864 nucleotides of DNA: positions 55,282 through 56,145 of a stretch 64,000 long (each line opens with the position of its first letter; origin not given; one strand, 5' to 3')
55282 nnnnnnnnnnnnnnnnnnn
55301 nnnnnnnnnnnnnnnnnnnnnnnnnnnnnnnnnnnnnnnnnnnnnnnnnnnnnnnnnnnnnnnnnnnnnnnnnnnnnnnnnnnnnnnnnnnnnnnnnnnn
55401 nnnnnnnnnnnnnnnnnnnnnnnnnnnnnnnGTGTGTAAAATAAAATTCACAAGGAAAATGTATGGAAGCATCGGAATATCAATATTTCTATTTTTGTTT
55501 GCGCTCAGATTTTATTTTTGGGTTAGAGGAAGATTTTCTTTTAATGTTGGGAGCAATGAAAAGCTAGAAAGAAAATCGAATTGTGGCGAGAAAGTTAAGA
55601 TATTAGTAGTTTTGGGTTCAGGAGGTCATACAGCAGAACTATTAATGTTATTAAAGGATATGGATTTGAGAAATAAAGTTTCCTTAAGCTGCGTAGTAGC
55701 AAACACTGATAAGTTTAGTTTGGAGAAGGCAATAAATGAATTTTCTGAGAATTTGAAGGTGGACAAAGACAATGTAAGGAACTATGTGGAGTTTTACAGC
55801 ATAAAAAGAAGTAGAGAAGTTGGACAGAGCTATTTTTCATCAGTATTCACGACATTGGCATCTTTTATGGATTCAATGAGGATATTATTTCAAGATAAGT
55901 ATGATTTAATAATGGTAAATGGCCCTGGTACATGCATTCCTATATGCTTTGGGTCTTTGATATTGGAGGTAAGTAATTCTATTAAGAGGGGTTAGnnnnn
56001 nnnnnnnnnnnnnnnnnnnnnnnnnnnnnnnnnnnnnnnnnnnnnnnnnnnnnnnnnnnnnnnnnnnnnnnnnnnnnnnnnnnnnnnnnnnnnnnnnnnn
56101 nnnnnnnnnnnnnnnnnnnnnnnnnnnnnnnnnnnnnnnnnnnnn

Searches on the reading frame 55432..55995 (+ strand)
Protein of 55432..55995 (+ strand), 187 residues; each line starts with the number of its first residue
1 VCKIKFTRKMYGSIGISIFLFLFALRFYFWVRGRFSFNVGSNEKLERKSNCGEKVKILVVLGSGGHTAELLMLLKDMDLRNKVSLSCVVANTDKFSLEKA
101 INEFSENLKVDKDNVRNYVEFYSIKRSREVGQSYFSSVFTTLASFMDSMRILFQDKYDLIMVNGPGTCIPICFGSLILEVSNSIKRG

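Call 3: search_protein_families(library=pfam, proteins=[window:55432-55995:+])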
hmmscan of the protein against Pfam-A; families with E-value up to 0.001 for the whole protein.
window:55432-55995:+ (187 aa): 1 family
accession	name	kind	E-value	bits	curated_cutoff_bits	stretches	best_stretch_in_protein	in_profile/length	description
PF08660.17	Alg14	-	1.2e-35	123.4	27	1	57-181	1-118/171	Oligosaccharide biosynthesis protein Alg14 like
